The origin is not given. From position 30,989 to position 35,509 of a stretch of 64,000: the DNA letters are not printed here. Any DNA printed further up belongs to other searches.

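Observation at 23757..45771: Complete 22-kb type VII (ESX) secretion locus with hybrid gene order and a fused EccC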

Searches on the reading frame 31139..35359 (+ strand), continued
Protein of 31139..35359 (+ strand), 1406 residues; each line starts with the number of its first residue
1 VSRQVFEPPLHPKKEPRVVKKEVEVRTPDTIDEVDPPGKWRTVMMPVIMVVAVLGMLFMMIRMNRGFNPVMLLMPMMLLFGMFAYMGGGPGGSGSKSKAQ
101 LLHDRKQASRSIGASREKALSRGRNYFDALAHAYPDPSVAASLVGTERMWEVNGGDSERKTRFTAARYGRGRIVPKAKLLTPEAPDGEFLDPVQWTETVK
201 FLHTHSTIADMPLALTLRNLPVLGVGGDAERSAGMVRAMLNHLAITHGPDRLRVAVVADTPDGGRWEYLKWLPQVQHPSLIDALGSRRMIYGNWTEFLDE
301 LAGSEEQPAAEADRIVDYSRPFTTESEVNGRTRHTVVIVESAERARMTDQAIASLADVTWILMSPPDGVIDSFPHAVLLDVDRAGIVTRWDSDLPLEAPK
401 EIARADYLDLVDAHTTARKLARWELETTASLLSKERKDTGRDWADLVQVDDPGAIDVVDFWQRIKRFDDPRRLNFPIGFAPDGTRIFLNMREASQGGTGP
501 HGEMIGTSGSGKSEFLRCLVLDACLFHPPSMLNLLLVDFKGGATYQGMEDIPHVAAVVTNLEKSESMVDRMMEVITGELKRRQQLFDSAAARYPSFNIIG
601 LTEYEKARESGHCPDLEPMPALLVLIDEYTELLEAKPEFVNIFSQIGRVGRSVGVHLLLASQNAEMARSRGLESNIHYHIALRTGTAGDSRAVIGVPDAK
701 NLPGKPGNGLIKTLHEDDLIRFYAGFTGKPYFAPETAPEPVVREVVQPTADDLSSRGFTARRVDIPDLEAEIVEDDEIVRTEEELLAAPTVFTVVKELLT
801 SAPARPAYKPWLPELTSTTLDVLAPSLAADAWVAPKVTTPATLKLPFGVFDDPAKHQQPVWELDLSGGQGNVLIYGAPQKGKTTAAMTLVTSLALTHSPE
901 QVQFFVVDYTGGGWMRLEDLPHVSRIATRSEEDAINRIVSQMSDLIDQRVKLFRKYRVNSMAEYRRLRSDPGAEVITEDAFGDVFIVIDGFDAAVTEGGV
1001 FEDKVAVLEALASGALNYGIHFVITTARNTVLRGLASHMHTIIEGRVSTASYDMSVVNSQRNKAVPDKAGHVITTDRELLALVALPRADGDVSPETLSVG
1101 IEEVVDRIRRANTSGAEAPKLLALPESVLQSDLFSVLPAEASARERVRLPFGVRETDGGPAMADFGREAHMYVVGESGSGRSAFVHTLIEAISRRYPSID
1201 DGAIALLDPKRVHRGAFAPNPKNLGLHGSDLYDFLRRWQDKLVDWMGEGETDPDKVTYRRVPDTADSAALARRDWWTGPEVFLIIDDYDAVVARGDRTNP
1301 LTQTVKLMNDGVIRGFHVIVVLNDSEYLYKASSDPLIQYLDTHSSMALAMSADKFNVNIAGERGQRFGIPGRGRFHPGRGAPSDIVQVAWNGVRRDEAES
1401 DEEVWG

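Call 31: find_homologous_proteins(query=window:31139-35359:+, max_evalue=1e-50)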
Query window:31139-35359:+ (1406 aa): 53 proteins with E <= 1e-50 among 8000 candidates.
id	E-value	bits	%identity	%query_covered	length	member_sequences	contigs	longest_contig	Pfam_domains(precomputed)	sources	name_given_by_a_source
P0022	0.0e+0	3202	100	100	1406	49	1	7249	PF05729.19,PF00910.29,PF13401.13,PF01580.25,PF13191.13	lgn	-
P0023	0.0e+0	2879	88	100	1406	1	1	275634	PF05729.19,PF13401.13,PF01580.25,PF13191.13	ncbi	ncbi:type VII secretion protein EccC [Tsukamurella serpentis]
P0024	0.0e+0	2840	87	100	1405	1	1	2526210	PF05729.19,PF13401.13,PF01580.25,PF13191.13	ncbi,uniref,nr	ncbi:type VII secretion protein EccC [Tsukamurella sp. 1534]|uniref:type VII secretion protein EccC 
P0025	0.0e+0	2785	84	100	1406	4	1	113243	PF05729.19,PF01580.25,PF13191.13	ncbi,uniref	ncbi:type VII secretion protein EccCa [Tsukamurella strandjordii]|uniref:type VII secretion protein 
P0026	0.0e+0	2784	85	100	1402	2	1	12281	PF05729.19,PF13401.13,PF01580.25,PF13191.13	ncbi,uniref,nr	ncbi:hypothetical protein AXK61_23765 [Tsukamurella pseudospumae]|uniref:FtsK domain-containing prot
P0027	0.0e+0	2766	85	100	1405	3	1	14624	PF05729.19,PF01580.25,PF13191.13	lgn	-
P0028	0.0e+0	2280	70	100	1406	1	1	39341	PF01580.25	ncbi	-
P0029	0.0e+0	2181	84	80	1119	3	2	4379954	PF05729.19,PF01580.25,PF13191.13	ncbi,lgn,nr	ncbi:Type VII secretion system protein EccCa1 OS=Tsukamurella paurometabola OX=2061 GN=eccCa1_1 PE=4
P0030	0.0e+0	1159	42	99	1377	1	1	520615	PF13401.13,PF01580.25,PF13191.13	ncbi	ncbi:type VII secretion protein EccCa [Mycolicibacterium sp. XJ870]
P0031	0.0e+0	1156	42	99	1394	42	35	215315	PF01580.25,PF13191.13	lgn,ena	-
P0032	0.0e+0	1155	42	99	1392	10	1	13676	PF13555.13,PF01580.25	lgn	-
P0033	0.0e+0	1154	41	99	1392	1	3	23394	PF13401.13,PF01580.25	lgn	-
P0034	0.0e+0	1154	42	99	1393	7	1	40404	PF13401.13,PF01580.25,PF13191.13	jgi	jgi:S-DNA-T family DNA segregation ATPase FtsK/SpoIIIE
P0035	0.0e+0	1151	42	99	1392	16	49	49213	PF01580.25,PF13191.13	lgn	-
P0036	0.0e+0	1150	42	99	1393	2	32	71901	PF13555.13,PF01580.25,PF13191.13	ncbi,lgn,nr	ncbi:type VII secretion protein EccCa [Mycobacterium avium]|nr:type VII secretion protein EccCa [Myc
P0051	7.3e-239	814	35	92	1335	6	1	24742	PF10412.16,PF01935.24,PF00005.34,PF13245.13,PF13401.13,PF01580.25,PF13191.13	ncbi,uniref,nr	ncbi:type VII secretion protein EccCa [Nocardia wallacei]|uniref:type VII secretion protein EccCa n=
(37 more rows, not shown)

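Call 71: find_encoding_contigs(protein=P0029, flank=10000, max_places=2)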
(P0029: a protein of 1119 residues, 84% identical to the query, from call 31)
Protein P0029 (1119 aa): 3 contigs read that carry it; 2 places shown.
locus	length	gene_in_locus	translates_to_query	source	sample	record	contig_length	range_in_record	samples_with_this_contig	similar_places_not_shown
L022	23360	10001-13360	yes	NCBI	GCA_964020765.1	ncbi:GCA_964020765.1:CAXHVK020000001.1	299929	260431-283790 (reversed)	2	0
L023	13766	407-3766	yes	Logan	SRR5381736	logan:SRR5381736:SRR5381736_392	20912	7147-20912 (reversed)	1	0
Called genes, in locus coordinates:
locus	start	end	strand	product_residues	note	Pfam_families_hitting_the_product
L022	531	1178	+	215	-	PF08310:LGFP (weak)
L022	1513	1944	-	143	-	PF24038:DUF7347, PF12840:HTH_20, PF01022:HTH_5 (weak)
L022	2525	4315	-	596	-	-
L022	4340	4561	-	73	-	-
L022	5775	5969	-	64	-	-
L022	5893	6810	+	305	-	-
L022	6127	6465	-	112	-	-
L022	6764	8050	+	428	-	PF00872:Transposase_mut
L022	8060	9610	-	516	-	-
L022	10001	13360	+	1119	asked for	PF13191:AAA_16 (faint), PF01580:FtsK_SpoIIIE, PF05729:NACHT (faint), PF01580:FtsK_SpoIIIE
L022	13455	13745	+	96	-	PF00934:PE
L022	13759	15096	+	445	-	PF00823:PPE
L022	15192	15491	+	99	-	-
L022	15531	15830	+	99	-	-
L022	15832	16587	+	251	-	PF14011:ESX-1_EspG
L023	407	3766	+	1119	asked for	PF13191:AAA_16 (faint), PF01580:FtsK_SpoIIIE, PF05729:NACHT (faint), PF01580:FtsK_SpoIIIE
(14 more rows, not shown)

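Call 82: find_encoding_contigs(protein=P0030, flank=10000, max_places=1)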
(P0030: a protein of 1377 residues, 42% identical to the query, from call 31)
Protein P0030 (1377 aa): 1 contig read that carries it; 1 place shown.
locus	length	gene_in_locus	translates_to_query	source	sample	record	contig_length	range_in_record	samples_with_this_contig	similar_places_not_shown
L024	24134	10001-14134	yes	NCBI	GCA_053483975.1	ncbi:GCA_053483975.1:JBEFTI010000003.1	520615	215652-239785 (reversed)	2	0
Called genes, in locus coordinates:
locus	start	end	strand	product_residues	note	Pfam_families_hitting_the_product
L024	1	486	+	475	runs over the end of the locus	PF01494:FAD_binding_3 (faint), PF04820:Trp_halogenase (faint), PF07992:Pyr_redox_2 (faint)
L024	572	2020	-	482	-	PF00324:AA_permease, PF13520:AA_permease_2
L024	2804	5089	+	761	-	-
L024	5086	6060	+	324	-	-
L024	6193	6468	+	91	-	-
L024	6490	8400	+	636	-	PF07719:TPR_2 (faint), PF13428:TPR_14 (faint), PF21545:T7SS_EccA1_N, PF00004:AAA, PF17866:AAA_lid_6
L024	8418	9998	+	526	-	PF05108:T7SS_ESX1_EccB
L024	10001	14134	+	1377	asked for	PF01580:FtsK_SpoIIIE, PF13191:AAA_16 (faint), PF13401:AAA_22 (faint), PF01580:FtsK_SpoIIIE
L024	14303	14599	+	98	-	PF00934:PE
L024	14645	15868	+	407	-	PF00823:PPE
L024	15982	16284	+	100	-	-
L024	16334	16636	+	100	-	-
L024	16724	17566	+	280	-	PF14011:ESX-1_EspG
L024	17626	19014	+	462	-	PF01656:CbiA (weak)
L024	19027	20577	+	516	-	PF08817:YukD, PF19053:EccD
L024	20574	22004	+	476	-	PF00082:Peptidase_S8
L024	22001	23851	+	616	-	PF11203:EccE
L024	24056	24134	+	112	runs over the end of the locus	PF01381:HTH_3 (weak)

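Call 83: find_encoding_contigs(protein=P0051, flank=10000, max_places=1)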
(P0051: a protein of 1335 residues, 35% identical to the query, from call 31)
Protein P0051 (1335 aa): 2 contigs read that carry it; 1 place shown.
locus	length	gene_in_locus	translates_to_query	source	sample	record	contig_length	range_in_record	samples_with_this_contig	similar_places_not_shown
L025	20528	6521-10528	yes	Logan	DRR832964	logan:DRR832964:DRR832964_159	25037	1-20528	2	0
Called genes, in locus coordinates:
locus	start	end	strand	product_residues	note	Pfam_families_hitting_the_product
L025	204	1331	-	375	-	-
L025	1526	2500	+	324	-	PF00877:NLPC_P60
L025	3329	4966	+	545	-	PF21545:T7SS_EccA1_N, PF05496:RuvB_N (faint), PF01078:Mg_chelatase (weak), PF00004:AAA, PF17866:AAA_lid_6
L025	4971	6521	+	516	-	PF05108:T7SS_ESX1_EccB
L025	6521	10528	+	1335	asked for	PF01580:FtsK_SpoIIIE, PF01935:DUF87 (faint), PF00005:ABC_tran (faint), PF10412:TrwB_AAD_bind (faint), PF13191:AAA_16 (faint), PF13245:AAA_19 (faint), PF13401:AAA_22 (faint), PF01580:FtsK_SpoIIIE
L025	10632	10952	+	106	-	PF00934:PE (weak)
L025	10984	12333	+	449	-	-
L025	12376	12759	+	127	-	-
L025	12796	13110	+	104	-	-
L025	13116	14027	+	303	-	PF14011:ESX-1_EspG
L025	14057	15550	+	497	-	PF01656:CbiA (weak), PF06564:CBP_BcsQ (faint), PF13614:AAA_31 (weak)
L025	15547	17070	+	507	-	PF08817:YukD, PF19053:EccD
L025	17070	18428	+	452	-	PF00082:Peptidase_S8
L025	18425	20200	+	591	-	PF11203:EccE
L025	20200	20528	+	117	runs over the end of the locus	PF01381:HTH_3 (weak)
